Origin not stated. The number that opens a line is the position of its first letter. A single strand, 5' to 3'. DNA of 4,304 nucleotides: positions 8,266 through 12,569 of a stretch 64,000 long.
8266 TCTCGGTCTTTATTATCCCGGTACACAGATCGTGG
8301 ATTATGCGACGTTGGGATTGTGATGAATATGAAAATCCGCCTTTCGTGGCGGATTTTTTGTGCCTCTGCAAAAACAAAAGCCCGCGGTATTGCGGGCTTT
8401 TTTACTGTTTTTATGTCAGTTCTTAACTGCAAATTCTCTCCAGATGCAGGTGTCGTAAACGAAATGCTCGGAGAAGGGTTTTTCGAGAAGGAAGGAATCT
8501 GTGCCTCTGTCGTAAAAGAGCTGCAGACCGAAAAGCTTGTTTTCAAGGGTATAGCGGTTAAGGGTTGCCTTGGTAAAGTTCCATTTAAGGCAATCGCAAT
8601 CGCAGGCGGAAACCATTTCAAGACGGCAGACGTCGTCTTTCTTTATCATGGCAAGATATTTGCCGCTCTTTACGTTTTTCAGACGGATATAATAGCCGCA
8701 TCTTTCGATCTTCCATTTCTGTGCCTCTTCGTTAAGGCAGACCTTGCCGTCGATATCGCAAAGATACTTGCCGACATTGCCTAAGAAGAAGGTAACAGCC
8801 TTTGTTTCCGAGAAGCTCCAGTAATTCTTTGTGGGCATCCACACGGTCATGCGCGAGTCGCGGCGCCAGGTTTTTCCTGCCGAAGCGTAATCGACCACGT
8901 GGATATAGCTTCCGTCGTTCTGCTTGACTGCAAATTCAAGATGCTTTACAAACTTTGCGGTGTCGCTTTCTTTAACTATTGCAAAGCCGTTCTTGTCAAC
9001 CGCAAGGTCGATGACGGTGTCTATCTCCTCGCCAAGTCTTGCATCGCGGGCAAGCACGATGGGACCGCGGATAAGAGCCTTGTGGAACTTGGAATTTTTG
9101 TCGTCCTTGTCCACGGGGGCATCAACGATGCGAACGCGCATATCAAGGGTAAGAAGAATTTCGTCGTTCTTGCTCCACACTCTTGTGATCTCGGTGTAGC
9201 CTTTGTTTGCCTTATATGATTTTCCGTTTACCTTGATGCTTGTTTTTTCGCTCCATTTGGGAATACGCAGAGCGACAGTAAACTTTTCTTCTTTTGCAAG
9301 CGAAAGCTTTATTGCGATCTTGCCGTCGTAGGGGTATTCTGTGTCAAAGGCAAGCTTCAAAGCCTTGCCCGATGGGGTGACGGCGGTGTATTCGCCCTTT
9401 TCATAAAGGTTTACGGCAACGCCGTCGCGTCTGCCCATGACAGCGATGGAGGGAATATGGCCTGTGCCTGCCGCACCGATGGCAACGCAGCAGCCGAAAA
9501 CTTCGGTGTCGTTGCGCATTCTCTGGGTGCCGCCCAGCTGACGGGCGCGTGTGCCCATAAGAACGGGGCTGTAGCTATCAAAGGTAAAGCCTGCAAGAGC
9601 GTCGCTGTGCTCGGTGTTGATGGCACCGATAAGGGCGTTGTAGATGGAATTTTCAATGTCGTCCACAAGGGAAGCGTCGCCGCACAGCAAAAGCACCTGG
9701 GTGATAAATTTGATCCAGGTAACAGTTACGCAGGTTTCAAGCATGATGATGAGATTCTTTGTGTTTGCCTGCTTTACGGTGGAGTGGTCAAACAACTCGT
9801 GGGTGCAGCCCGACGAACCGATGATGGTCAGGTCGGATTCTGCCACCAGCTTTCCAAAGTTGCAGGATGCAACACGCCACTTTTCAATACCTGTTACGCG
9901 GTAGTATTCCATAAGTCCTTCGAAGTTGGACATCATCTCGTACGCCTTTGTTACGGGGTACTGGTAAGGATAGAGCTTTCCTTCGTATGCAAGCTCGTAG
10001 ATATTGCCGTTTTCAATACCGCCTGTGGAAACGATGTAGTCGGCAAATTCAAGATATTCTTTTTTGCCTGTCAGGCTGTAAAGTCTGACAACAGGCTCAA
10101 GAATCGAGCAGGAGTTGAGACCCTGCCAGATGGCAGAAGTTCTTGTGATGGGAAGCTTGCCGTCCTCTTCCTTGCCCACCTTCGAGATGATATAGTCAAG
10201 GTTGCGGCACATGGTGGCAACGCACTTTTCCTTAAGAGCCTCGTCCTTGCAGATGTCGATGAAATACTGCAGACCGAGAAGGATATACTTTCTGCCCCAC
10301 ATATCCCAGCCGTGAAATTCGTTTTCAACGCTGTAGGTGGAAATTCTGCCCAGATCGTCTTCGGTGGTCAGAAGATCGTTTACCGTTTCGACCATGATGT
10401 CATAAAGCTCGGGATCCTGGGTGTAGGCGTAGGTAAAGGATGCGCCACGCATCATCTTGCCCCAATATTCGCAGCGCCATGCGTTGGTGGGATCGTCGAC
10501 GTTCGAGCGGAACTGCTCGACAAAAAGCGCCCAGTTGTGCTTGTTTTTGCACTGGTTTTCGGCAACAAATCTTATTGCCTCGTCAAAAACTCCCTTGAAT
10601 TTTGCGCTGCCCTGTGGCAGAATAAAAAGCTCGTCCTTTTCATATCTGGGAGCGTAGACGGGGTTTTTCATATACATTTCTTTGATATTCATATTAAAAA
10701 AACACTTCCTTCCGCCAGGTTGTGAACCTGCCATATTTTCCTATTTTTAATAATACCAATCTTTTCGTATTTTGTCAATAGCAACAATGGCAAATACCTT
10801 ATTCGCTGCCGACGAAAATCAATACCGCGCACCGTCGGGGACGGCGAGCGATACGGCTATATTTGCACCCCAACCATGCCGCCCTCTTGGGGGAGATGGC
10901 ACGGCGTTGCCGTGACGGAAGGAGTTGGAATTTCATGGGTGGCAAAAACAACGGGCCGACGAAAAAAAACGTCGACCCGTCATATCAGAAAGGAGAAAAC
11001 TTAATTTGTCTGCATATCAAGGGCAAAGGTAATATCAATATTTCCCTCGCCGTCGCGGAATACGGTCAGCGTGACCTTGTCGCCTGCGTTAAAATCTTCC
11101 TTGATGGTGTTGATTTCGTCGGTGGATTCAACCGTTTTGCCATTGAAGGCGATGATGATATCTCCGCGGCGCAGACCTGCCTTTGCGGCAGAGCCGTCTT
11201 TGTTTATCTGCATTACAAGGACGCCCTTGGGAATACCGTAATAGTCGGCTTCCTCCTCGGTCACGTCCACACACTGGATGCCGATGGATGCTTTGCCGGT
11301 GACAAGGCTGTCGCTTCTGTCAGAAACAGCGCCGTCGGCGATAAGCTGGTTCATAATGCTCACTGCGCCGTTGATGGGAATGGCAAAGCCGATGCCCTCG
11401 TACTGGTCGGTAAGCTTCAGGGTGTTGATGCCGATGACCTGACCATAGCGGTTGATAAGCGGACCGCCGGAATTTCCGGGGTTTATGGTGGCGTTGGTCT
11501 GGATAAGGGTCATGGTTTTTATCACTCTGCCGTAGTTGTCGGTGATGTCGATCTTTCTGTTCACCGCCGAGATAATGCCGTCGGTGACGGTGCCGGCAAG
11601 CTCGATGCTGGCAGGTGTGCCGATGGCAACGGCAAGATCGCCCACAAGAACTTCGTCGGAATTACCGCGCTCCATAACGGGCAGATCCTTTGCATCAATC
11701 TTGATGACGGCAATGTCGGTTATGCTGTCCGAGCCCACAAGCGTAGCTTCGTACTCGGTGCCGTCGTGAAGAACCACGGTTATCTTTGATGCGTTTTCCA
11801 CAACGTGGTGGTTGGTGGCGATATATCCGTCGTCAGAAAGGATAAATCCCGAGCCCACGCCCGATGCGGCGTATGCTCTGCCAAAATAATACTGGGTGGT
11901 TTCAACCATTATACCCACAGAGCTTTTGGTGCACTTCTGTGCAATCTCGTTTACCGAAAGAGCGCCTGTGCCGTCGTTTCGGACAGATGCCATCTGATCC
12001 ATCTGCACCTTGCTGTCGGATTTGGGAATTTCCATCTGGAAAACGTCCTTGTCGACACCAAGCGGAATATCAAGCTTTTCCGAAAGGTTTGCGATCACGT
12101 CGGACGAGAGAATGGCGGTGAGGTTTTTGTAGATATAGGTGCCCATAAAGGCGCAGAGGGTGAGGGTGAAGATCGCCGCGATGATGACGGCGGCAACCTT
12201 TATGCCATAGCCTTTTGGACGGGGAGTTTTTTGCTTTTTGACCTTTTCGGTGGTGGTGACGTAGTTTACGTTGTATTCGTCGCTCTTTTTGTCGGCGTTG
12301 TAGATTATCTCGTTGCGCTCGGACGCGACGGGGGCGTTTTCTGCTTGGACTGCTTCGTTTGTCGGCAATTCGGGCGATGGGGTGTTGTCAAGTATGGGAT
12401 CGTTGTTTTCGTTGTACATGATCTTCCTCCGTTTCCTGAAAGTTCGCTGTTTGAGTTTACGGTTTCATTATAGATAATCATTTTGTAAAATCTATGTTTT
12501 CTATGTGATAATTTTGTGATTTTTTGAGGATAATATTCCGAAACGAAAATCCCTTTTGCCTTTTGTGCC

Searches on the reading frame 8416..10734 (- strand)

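Call 52: search_protein_families(library=pfam, proteins=[window:8416-10734:-], max_evalue=0.00001)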
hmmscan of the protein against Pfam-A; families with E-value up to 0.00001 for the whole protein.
window:8416-10734:- (772 aa): 2 families
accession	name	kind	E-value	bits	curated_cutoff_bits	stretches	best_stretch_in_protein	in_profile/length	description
PF07944.18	Beta-AFase-like_GH127_cat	-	4.3e-22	79.1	24.9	1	70-421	36-368/376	Beta-L-arabinofuranosidase, GH127 catalytic domain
PF20736.2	Glyco_hydro127M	-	6.2e-20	71.6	24.2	1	439-532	2-95/95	Beta-L-arabinofuranosidase, GH127 middle domain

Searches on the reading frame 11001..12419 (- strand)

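Call 52: search_protein_families(library=pfam, proteins=[window:11001-12419:-], max_evalue=0.00001)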
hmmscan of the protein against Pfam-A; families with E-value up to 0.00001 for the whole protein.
window:11001-12419:- (472 aa): 6 families
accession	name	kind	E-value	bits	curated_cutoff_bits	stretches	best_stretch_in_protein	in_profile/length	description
PF13365.12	Trypsin_2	-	5.4e-34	118.4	27.6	1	189-331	1-144/144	Trypsin-like peptidase domain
PF00089.32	Trypsin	-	1.8e-17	64.3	20.6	1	189-352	27-216/220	Trypsin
PF13180.12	PDZ_2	-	7e-14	52.3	27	1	378-458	2-72/80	PDZ domain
PF17820.7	PDZ_6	-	6.7e-10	39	27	1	402-451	2-50/54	PDZ domain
PF00595.29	PDZ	-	1.1e-08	35.8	23.2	1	375-453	8-80/81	PDZ domain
PF10459.15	Peptidase_S46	-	8.5e-06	25.1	22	0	168-209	22-69/698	Peptidase S46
